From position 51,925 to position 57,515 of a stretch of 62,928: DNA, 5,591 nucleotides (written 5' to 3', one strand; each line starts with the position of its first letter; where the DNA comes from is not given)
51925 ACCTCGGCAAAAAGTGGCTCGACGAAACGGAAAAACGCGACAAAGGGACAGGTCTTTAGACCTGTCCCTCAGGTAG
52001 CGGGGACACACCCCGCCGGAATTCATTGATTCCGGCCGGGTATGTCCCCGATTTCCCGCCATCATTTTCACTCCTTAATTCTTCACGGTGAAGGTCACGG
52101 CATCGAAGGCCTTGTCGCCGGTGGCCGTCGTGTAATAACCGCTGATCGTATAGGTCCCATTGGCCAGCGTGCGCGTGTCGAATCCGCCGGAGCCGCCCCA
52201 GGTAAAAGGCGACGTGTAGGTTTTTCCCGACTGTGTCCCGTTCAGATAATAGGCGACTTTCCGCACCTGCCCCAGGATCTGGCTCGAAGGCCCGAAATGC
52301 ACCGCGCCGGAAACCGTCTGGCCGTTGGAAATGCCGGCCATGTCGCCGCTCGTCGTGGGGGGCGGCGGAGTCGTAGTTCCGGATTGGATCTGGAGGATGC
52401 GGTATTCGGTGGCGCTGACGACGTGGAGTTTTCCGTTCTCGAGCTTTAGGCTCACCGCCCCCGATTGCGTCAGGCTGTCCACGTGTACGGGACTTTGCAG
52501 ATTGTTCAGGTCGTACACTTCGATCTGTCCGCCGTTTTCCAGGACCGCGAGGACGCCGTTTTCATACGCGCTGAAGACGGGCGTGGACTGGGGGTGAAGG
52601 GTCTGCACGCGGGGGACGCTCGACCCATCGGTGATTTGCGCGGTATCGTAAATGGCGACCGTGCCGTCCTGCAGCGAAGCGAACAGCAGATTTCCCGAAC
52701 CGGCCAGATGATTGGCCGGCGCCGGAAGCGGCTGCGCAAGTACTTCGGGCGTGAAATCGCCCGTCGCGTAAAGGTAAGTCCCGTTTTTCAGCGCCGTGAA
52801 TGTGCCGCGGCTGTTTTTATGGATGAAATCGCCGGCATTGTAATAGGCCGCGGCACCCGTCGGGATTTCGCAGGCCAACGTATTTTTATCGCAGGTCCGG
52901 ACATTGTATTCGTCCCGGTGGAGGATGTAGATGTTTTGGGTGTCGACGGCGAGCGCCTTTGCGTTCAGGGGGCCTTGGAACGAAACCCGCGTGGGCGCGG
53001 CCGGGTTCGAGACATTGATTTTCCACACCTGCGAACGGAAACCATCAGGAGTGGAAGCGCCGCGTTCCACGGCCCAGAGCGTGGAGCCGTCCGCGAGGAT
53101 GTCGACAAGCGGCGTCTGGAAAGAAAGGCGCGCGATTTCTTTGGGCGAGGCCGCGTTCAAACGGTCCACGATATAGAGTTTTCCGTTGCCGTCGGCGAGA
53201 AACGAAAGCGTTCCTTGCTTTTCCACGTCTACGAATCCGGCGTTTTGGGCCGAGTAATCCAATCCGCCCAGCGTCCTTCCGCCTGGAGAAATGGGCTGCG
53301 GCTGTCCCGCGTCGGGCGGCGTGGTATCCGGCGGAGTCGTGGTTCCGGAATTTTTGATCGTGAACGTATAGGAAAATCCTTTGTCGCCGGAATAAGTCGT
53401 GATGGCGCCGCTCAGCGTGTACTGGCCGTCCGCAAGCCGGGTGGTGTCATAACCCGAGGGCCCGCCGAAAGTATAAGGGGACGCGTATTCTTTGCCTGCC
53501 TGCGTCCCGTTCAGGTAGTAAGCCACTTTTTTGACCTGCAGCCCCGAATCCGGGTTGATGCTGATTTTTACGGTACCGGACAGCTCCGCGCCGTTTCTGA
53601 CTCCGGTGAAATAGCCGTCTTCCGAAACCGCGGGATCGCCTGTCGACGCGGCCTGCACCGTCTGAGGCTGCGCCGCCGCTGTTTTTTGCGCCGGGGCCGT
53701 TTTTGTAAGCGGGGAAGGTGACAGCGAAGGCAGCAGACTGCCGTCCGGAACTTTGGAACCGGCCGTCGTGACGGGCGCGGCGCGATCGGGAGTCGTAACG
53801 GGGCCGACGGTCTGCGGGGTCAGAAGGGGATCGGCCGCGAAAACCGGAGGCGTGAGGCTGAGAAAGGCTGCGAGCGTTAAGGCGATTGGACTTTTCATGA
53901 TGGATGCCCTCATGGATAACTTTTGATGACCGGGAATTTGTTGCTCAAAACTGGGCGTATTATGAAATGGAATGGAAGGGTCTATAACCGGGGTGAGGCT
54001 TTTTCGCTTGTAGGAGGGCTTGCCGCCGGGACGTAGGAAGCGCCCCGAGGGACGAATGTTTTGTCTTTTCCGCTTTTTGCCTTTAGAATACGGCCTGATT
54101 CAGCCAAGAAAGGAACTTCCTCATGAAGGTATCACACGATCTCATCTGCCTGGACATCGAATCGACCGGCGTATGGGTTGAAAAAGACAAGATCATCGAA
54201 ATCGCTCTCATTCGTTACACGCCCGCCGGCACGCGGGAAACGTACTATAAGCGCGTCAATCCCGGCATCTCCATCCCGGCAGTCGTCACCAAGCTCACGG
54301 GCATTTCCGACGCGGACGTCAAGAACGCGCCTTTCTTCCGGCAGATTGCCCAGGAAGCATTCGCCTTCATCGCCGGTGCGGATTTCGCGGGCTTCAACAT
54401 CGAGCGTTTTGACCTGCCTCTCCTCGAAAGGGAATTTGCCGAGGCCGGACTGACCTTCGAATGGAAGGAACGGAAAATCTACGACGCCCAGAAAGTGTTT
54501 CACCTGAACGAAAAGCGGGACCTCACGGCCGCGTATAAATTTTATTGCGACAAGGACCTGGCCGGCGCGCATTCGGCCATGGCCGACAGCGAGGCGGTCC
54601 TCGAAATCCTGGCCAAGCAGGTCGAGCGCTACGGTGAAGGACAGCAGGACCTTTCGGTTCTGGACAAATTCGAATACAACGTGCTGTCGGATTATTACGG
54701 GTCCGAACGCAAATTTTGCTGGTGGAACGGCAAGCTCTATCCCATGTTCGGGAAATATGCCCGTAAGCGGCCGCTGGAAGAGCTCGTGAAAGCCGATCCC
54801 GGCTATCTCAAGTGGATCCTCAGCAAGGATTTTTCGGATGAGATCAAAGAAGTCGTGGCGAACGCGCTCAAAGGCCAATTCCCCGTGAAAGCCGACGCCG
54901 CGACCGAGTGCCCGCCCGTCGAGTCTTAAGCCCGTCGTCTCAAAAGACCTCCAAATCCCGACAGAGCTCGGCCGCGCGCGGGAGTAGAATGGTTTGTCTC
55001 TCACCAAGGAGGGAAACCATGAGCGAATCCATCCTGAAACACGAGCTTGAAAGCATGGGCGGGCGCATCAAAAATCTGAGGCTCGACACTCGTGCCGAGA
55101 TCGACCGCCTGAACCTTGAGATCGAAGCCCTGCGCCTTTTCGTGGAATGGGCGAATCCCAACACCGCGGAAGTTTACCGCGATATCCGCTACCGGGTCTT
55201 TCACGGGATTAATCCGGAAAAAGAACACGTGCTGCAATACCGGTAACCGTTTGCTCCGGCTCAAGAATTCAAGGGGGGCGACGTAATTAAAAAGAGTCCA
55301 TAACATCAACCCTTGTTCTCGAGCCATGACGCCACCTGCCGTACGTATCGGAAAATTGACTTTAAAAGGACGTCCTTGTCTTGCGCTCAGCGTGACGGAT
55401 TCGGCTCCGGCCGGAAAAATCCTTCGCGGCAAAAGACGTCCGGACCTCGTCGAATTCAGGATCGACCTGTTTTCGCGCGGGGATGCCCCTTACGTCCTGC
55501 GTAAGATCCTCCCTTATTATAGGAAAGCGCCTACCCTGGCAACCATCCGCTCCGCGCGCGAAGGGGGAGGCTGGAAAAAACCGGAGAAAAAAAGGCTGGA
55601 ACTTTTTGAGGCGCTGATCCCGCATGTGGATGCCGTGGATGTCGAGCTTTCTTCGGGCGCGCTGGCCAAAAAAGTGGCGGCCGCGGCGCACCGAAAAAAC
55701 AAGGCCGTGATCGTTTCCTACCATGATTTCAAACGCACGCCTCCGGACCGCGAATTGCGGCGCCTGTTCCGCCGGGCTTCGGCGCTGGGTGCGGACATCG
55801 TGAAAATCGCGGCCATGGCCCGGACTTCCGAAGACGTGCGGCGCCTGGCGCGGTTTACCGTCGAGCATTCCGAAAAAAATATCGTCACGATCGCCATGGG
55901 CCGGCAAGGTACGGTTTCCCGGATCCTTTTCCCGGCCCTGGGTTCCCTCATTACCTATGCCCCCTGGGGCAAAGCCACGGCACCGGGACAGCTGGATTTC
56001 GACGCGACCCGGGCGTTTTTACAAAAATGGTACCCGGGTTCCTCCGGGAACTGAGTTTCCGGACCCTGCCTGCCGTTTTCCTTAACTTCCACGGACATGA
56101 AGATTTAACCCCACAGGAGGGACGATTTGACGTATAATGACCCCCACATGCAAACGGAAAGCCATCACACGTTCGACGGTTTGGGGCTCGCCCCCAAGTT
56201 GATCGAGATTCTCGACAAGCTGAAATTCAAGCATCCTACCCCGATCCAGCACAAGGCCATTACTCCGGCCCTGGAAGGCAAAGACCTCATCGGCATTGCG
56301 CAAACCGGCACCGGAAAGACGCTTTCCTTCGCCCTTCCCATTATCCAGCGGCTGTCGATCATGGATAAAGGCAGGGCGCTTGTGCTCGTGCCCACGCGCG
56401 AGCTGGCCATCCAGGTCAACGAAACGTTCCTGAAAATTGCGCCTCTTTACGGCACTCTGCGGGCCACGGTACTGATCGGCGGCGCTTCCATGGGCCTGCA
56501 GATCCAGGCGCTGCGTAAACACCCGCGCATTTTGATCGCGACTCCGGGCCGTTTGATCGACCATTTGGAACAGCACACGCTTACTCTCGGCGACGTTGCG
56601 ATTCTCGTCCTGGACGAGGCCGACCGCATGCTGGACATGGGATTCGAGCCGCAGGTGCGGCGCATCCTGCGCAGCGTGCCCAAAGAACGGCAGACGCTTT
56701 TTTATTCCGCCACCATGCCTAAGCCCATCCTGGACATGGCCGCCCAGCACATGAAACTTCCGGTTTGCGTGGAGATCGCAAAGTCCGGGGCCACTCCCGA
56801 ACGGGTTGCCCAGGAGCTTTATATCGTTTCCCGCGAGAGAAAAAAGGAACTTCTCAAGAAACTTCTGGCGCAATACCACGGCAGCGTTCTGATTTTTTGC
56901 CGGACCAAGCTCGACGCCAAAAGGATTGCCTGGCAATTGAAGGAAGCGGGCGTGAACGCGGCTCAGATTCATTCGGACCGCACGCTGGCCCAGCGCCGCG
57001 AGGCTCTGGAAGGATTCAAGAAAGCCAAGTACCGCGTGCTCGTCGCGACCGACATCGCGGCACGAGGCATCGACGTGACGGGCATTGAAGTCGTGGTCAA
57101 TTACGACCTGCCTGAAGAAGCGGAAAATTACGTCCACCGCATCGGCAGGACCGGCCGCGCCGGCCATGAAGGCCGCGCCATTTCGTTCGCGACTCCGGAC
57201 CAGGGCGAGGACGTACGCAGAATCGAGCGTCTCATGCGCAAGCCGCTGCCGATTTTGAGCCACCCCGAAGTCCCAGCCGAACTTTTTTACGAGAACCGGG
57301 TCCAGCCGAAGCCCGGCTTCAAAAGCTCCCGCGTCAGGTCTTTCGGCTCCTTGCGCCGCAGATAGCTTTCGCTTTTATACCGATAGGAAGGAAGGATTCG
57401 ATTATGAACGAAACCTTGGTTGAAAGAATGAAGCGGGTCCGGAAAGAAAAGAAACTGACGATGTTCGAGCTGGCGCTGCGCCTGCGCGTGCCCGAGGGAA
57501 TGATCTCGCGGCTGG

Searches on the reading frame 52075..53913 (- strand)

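Call 51: search_protein_families(library=pfam, proteins=[window:52075-53913:-], max_evalue=0.0001)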
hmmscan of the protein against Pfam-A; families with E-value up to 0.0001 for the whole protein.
window:52075-53913:- (612 aa): 1 family
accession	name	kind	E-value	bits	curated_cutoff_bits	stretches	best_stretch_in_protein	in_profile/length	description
PF17957.7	Big_7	-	2.8e-09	37.9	24.1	1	107-167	10-68/70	Bacterial Ig domain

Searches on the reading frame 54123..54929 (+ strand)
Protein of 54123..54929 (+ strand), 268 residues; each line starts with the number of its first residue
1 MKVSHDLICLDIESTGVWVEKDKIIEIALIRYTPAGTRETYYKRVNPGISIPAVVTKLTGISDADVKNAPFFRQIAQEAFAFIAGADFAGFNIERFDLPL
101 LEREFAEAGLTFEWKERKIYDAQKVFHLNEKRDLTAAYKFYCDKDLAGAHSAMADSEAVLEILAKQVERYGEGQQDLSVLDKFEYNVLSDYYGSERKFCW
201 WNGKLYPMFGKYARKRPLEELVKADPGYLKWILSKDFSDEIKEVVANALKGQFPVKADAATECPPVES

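Call 51: search_protein_families(library=pfam, proteins=[window:54123-54929:+], max_evalue=0.0001)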
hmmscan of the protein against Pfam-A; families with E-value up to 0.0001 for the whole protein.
window:54123-54929:+ (268 aa): 1 family
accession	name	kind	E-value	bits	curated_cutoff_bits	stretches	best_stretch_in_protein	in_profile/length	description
PF00929.31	RNase_T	-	6e-18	66.4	24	1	8-163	1-164/164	Exonuclease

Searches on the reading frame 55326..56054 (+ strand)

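Call 51: search_protein_families(library=pfam, proteins=[window:55326-56054:+], max_evalue=0.0001)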
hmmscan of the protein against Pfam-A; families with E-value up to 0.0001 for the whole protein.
window:55326-56054:+ (242 aa): 1 family
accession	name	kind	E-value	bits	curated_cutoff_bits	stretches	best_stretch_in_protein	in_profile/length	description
PF01487.21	DHquinase_I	-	4.5e-54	184.4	22.2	1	36-231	21-229/230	Type I 3-dehydroquinase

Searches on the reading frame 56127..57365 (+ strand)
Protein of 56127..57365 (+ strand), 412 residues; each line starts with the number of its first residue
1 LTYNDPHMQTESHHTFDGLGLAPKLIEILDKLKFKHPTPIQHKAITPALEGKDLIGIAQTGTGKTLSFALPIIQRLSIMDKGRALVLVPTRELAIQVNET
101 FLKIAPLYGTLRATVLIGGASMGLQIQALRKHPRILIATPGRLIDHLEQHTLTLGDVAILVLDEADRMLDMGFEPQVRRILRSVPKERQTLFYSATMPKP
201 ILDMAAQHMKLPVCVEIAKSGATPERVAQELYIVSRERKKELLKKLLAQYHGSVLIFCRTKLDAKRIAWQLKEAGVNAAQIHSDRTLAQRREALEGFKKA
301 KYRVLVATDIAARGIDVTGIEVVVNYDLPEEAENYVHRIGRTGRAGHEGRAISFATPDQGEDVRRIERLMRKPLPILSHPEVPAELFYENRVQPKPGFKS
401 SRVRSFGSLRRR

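Call 51: search_protein_families(library=pfam, proteins=[window:56127-57365:+], max_evalue=0.0001)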
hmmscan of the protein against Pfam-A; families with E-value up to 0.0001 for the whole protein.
window:56127-57365:+ (412 aa): 3 families
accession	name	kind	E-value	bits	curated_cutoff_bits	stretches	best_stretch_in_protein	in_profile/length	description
PF00270.35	DEAD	-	1.6e-49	168.3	26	1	38-201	1-164/167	DEAD/DEAH box helicase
PF00271.37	Helicase_C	-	3.7e-31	108.1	23.5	1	239-346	2-110/110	Helicase conserved C-terminal domain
PF04851.21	ResIII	-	3.4e-09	37.3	22.5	1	39-197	6-162/164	Type III restriction enzyme, res subunit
